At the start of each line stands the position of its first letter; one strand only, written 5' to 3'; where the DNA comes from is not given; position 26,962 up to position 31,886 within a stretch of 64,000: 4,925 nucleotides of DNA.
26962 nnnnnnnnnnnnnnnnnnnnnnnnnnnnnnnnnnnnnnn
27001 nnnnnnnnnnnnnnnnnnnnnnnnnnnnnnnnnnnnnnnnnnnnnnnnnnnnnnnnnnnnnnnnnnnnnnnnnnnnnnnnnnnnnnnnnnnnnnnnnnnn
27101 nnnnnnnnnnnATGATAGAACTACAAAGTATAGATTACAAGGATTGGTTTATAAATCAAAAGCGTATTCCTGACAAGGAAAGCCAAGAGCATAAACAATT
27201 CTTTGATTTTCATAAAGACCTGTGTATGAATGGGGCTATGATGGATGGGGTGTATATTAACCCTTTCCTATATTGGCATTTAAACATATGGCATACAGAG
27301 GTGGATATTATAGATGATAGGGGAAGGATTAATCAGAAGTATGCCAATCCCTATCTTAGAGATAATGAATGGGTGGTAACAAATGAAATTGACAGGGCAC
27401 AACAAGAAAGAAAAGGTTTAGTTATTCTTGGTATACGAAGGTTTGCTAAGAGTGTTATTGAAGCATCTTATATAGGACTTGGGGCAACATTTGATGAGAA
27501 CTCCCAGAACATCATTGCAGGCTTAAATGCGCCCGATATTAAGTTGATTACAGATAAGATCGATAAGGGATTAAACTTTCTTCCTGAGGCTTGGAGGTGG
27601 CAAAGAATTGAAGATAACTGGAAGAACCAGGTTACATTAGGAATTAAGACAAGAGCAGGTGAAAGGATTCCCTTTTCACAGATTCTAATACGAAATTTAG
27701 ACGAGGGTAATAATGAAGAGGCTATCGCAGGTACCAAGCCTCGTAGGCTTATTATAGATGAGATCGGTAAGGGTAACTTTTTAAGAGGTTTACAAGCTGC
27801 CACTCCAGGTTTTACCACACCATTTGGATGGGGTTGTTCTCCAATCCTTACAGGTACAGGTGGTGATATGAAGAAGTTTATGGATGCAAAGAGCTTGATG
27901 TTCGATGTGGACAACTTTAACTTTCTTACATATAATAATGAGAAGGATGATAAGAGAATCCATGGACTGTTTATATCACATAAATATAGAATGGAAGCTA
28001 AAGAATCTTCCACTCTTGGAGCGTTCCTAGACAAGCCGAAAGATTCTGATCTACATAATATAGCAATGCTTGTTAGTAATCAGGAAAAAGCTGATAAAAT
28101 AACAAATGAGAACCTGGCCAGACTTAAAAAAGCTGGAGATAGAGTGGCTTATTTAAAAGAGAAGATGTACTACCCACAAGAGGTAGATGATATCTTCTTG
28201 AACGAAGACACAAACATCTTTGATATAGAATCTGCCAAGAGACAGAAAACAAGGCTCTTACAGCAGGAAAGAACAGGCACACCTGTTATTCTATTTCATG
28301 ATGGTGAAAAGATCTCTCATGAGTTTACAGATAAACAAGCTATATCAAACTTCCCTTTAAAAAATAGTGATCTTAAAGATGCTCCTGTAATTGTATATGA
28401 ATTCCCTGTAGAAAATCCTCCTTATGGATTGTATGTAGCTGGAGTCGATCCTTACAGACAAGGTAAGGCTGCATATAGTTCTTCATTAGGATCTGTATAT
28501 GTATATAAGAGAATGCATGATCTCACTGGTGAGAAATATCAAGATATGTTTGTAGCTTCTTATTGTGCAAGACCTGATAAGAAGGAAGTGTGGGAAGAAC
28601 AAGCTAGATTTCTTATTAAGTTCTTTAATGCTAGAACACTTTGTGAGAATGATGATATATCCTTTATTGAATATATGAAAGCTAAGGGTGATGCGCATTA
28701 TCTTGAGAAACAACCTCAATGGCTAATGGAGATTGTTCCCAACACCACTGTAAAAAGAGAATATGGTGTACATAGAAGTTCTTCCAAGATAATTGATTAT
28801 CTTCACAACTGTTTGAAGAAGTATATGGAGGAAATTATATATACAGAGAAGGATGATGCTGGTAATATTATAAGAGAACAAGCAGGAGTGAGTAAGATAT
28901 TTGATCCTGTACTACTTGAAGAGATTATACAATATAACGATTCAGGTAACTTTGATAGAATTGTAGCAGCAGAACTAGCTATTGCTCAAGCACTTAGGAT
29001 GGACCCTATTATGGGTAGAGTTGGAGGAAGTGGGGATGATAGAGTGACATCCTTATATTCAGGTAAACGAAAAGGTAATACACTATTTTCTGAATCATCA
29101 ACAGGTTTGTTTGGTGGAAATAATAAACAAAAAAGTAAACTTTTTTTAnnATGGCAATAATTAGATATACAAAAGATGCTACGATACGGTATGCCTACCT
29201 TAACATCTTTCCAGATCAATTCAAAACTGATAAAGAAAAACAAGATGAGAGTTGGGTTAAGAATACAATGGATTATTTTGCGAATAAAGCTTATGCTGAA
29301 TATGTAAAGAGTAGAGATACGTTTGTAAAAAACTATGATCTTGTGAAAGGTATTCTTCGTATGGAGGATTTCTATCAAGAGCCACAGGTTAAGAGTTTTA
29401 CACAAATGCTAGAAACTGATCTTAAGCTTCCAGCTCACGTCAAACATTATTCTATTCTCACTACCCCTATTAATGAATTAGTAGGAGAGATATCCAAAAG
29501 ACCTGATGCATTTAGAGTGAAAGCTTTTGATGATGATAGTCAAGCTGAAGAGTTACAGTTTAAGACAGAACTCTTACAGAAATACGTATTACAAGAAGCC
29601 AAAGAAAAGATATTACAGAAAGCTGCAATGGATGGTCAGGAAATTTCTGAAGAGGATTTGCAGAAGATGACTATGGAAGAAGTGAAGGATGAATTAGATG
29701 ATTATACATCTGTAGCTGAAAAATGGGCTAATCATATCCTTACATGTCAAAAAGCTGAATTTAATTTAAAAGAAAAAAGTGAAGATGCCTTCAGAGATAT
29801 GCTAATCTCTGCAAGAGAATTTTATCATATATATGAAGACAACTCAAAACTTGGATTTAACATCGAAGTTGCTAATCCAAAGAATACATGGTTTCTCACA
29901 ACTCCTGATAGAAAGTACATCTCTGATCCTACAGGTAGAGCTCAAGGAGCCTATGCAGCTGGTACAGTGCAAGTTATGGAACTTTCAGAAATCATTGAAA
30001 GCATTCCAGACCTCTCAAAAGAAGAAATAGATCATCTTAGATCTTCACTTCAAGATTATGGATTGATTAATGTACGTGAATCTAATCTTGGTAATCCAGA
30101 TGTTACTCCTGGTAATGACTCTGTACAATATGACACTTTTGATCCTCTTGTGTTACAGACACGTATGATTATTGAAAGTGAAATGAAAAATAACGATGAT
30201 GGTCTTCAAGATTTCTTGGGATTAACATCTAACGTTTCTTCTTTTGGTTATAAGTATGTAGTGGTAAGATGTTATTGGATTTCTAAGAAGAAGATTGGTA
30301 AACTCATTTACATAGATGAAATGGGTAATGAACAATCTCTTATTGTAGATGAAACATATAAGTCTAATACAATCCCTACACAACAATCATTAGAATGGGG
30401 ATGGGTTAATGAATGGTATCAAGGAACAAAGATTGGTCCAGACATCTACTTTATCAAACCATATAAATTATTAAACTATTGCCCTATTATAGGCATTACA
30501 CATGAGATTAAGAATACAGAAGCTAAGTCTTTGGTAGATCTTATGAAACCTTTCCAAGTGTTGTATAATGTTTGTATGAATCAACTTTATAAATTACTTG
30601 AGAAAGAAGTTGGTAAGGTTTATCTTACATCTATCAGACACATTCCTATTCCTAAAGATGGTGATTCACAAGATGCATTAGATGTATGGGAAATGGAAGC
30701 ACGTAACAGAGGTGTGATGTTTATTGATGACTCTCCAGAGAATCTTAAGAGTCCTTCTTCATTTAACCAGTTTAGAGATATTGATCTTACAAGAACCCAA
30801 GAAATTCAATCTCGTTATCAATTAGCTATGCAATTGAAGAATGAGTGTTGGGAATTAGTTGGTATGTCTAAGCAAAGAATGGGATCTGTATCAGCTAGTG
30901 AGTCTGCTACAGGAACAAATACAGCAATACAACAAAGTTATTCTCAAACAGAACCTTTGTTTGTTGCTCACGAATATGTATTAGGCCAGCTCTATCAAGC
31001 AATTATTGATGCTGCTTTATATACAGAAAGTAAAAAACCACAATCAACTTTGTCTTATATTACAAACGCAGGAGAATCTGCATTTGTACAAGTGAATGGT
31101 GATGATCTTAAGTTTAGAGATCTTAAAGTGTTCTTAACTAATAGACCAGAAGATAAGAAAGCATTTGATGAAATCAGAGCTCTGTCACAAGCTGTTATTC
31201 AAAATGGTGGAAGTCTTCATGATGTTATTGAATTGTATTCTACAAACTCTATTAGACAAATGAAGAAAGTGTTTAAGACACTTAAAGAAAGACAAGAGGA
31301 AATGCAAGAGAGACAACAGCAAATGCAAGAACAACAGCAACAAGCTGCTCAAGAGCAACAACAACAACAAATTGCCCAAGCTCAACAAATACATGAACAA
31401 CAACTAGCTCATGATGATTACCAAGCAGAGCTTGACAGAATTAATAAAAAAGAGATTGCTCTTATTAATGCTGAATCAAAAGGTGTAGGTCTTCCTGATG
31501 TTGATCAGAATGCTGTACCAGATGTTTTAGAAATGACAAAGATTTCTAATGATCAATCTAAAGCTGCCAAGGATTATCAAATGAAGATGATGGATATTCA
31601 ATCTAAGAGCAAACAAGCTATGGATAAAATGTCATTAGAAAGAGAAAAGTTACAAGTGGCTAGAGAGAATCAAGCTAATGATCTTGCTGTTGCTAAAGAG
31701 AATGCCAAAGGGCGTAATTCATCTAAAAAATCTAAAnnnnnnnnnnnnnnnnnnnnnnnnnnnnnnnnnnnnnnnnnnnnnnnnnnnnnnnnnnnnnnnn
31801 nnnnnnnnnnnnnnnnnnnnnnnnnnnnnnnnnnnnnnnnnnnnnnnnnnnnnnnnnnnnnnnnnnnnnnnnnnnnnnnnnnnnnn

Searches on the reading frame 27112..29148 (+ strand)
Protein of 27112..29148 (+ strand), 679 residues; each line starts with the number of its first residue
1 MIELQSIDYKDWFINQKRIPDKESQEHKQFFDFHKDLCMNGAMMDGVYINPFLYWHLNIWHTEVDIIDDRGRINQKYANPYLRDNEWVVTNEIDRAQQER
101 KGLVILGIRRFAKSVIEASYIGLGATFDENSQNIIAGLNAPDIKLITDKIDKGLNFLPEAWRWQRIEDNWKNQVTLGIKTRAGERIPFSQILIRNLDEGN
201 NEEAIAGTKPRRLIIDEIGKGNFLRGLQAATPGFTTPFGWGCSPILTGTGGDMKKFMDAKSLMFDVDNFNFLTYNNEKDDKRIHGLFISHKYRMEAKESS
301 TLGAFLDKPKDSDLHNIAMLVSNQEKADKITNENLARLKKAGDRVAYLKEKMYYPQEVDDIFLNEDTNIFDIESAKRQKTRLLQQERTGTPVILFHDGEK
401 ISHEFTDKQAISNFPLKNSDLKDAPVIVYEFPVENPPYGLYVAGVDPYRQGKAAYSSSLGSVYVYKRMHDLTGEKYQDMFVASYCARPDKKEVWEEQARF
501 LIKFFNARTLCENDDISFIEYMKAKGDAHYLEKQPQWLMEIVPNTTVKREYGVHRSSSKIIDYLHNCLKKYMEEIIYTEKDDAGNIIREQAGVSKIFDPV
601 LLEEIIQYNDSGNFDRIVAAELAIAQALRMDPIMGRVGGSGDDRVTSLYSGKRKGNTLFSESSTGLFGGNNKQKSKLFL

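Call 67: search_protein_families(library=phrogs, proteins=[window:27112-29148:+], max_evalue=0.00001)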
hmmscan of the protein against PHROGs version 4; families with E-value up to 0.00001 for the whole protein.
window:27112-29148:+ (679 aa): 1 family
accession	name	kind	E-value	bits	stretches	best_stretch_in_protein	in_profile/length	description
phrog_6681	-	head and packaging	1.2e-85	289.3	1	14-628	78-723/758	terminase large subunit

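Call 68: search_dna_similar(query=window:27112-29148:+, collection=phages, mode=protein, max_rows=12)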
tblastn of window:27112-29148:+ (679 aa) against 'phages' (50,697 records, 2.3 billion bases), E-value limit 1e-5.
Records with a match: 92; places in all: 92; records where one place covers at least 80% of the query: 37.
Best place of each record, by identity: <60% 92.
By first word of the organism name: uncultured 35; Flavobacterium 29; Cellulophaga 9; Bacteriophage 6; Bacteroides 3; Azobacteroides 2; IAS 2; Leptolyngbya 1; phage 1; Bohxovirus 1; and 3 more.
By host as written in the record: - 44; Flavobacterium psychrophilum 950106-1/1 12; Flavobacterium psychrophilum 020612-2/1 3; Flavobacterium psychrophilum strain FPS-D10 3; Cellulophaga baltica #18 2; Cellulophaga baltica #4 2; Cellulophaga baltica #17 2; Candidatus Azobacteroides pseudotrichonymphae 2; and 16 more.
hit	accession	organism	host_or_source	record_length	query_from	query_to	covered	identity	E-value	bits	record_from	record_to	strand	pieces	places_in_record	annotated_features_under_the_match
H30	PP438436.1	Leptolyngbya phage Lbo-JY46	Leptolyngbya boryana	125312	7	625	91%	39.5%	2e-136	447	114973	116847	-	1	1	hypothetical protein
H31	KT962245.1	Cellulophaga phage phi4:1_13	Cellulophaga baltica #13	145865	2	626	92%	30.4%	4e-72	260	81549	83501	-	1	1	hypothetical protein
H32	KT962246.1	Cellulophaga phage phi4:1_18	Cellulophaga baltica #18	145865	2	626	92%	30.4%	4e-72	260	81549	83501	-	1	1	hypothetical protein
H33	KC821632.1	Cellulophaga phage phi4:1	Cellulophaga baltica #4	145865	2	626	92%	30.4%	4e-72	260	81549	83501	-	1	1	hypothetical protein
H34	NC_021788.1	Cellulophaga phage phi4:1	Cellulophaga baltica #4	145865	2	626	92%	30.4%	4e-72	260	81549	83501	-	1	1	terminase large subunit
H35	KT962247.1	Cellulophaga phage phi17:2_18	Cellulophaga baltica #18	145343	2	626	92%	30.1%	3e-72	261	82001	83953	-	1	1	hypothetical protein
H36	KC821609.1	Cellulophaga phage phi17:2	Cellulophaga baltica #17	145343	2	626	92%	30.1%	3e-72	261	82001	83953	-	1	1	hypothetical protein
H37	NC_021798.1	Cellulophaga phage phi17:2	Cellulophaga baltica #17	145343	2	626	92%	30.1%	3e-72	261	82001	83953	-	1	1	terminase large subunit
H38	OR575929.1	phage csAssE-Sib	human gut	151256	4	627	92%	29.7%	2e-48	271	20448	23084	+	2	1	terminase large subunit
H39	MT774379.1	uncultured phage cr118_1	human feces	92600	23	630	90%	26.0%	4e-21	165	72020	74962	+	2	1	terminase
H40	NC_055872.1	uncultured phage cr118_1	human feces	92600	23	630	90%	26.0%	4e-21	165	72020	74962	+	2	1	terminase large subunit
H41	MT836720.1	Bacteriophage sp.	human fecal samples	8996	22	619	88%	26.1%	5e-32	139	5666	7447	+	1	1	record has no annotation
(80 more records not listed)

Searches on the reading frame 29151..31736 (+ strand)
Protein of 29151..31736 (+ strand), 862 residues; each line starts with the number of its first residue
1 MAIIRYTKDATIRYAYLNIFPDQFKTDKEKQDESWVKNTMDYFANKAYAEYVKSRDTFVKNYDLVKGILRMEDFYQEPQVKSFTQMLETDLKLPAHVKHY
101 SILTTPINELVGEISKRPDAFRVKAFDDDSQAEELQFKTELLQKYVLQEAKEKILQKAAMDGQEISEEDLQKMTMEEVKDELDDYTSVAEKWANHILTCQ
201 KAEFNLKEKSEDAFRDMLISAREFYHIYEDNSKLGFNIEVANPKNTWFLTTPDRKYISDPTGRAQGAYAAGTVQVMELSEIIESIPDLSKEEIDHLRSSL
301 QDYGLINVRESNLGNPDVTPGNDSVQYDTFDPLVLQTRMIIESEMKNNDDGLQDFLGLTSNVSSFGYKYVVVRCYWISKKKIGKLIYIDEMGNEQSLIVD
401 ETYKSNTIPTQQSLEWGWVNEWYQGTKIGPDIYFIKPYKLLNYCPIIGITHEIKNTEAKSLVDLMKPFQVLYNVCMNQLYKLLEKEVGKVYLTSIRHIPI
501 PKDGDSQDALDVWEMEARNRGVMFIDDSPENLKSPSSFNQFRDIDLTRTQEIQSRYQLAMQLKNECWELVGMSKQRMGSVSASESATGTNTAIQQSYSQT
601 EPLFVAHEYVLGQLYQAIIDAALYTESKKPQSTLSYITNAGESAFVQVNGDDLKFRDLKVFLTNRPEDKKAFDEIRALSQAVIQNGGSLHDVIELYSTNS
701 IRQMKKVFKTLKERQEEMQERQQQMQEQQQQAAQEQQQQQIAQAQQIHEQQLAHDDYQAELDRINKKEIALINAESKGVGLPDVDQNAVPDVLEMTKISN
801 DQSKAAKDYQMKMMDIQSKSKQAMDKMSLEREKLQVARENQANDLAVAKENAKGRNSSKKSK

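Call 67: search_protein_families(library=phrogs, proteins=[window:29151-31736:+], max_evalue=0.00001)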
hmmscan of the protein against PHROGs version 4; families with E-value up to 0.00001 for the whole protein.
window:29151-31736:+ (862 aa): 2 families
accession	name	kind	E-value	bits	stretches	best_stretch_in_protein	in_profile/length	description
phrog_6547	-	head and packaging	3e-99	334.2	1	19-845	8-810/827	portal protein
phrog_156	-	head and packaging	3.2e-06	26.8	1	193-761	100-618/681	portal protein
